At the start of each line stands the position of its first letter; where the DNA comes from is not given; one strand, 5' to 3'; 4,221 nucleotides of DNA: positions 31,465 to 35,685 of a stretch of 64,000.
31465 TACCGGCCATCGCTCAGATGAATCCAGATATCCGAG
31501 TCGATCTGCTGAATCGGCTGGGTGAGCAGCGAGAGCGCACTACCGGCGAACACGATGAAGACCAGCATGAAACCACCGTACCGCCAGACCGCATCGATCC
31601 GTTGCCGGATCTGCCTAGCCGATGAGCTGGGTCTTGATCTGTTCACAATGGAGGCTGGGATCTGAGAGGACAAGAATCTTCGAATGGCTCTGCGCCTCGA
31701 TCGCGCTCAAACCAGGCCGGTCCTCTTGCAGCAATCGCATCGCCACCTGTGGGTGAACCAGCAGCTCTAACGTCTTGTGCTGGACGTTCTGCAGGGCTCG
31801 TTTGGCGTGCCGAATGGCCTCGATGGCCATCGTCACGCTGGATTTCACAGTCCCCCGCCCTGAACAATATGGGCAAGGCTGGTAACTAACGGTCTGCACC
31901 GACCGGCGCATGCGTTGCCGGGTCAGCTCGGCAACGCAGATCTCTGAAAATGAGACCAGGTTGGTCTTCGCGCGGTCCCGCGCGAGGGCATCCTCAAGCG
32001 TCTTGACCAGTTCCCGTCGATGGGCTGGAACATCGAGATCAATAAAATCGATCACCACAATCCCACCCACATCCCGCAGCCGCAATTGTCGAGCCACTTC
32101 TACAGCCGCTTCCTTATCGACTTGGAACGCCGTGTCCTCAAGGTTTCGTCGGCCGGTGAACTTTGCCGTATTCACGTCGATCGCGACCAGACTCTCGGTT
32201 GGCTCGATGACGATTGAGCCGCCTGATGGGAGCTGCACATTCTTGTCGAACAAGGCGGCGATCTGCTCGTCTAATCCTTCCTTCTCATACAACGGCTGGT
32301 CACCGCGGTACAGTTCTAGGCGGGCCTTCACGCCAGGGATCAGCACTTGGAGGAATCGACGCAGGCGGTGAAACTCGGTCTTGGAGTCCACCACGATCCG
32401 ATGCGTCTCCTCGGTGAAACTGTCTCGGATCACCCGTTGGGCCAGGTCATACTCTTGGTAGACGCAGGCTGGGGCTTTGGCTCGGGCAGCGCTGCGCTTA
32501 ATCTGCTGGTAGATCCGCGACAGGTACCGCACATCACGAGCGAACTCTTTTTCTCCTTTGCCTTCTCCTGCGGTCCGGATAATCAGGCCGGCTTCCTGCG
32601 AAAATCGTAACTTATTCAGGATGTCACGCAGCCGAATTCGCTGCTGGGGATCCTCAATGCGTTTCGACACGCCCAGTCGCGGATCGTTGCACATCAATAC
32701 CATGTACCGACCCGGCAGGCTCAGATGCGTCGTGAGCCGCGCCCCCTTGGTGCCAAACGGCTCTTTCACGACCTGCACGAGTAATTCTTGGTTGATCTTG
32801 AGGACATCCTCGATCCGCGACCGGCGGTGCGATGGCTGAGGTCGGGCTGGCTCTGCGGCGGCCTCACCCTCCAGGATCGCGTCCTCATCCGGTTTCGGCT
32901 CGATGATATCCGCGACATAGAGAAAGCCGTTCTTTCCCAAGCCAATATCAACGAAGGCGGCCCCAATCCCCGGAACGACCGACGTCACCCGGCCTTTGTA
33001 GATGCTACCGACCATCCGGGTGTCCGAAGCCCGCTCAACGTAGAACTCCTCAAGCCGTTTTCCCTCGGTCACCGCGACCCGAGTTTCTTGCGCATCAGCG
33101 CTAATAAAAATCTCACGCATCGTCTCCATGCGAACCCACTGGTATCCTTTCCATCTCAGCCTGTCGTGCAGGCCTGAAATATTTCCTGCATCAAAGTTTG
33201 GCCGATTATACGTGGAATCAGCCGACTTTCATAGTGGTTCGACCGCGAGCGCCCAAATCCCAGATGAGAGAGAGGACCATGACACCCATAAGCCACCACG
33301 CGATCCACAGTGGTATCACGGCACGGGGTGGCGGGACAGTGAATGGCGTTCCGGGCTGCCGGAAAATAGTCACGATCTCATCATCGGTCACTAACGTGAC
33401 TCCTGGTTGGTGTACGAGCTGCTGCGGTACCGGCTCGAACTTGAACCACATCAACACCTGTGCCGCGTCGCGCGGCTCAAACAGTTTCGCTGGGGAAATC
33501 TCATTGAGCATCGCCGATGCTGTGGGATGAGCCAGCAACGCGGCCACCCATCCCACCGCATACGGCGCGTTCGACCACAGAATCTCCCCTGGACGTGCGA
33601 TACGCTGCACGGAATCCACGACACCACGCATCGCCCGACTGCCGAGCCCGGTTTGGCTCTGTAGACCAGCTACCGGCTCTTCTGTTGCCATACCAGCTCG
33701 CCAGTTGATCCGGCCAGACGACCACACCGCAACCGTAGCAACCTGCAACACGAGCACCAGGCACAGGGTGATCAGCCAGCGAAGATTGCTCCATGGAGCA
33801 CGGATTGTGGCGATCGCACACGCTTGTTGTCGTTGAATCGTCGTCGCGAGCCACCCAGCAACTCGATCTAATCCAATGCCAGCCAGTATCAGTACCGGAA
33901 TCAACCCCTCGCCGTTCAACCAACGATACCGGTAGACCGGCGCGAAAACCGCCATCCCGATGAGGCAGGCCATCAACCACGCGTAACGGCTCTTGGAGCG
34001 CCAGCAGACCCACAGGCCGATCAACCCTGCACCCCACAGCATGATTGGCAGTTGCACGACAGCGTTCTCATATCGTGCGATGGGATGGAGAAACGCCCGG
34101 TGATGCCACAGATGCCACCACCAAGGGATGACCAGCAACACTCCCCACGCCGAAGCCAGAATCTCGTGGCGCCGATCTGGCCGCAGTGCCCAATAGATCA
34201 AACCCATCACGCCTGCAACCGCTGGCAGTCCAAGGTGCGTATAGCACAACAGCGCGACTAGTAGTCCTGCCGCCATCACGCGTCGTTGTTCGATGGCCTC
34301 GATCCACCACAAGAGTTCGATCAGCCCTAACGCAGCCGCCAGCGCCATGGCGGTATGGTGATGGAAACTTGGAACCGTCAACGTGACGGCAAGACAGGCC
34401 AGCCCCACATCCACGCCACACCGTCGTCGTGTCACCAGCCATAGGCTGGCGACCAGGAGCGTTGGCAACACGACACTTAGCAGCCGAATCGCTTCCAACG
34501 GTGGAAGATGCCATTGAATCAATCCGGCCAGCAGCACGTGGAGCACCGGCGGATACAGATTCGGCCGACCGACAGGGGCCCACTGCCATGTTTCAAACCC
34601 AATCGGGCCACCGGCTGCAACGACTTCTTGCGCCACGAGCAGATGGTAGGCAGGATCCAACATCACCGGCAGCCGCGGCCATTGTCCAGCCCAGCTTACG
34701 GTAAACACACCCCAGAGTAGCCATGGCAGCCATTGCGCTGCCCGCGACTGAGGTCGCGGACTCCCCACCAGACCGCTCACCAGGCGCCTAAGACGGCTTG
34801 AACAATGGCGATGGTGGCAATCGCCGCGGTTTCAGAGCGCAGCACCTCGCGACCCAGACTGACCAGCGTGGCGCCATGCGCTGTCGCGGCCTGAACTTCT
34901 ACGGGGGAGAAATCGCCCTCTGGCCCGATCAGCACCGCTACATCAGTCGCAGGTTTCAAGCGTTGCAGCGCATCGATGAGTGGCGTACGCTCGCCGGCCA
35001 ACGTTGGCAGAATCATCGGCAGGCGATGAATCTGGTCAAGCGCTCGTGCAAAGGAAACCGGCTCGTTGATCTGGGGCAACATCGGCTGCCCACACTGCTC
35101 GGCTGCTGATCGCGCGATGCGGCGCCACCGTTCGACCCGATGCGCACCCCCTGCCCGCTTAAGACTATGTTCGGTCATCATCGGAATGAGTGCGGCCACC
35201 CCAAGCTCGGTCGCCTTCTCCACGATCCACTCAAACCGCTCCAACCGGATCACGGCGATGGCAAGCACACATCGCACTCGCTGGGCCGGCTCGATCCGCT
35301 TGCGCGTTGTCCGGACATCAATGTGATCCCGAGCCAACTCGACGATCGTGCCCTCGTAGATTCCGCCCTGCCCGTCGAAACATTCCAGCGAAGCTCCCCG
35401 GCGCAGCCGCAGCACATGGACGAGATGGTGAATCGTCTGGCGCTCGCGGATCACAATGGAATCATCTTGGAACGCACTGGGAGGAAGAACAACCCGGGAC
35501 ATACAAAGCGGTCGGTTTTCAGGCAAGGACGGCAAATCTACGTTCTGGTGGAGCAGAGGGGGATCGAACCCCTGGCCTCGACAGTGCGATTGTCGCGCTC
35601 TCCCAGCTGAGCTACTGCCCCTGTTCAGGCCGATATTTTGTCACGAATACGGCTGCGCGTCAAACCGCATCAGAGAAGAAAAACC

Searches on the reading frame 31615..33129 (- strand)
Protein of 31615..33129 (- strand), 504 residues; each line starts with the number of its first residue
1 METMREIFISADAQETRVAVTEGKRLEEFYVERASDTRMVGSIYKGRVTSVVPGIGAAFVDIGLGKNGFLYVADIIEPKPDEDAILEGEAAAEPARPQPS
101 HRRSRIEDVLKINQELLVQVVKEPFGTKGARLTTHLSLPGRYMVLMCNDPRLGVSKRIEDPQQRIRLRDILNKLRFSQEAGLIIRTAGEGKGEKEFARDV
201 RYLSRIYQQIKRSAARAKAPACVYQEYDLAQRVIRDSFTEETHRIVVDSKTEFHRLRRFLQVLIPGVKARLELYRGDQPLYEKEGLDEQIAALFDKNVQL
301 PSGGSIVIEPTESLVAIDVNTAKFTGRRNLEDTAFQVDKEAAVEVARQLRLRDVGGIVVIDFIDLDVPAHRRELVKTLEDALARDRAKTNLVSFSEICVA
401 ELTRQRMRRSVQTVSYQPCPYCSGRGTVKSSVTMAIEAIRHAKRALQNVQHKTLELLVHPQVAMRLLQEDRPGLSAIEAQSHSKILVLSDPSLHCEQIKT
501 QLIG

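Call 64: search_protein_families(library=pfam, max_evalue=1e-8, proteins=[window:31615-33129:-])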
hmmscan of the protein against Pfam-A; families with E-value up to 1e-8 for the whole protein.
window:31615-33129:- (504 aa): 2 families
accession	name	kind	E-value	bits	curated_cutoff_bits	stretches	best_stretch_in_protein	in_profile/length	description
PF10150.14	RNase_E_G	-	2.2e-93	313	25.5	1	137-407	1-270/270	Ribonuclease E/G family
PF20833.2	RNase_E_G_Thio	-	1.4e-12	48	26.8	1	418-499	1-82/86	RNase E/G, Thioredoxin-like domain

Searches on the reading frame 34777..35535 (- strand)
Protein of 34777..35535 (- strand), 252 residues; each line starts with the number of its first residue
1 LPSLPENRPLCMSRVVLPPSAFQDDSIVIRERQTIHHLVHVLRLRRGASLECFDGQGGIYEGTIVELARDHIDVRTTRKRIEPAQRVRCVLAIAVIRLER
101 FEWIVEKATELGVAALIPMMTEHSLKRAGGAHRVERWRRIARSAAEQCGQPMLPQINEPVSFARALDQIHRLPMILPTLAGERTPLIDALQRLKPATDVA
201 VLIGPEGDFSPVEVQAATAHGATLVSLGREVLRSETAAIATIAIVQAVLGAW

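Call 64: search_protein_families(library=pfam, max_evalue=1e-8, proteins=[window:34777-35535:-])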
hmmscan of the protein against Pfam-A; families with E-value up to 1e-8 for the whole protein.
window:34777-35535:- (252 aa): 2 families
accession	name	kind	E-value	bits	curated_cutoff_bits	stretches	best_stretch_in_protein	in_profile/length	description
PF04452.19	Methyltrans_RNA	-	1.3e-44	152.1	23.9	1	86-246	4-165/165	RNA methyltransferase domain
PF20260.4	PUA_4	-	4.8e-12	46.2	23.9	1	33-75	4-46/48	RNA methyltransferase PUA domain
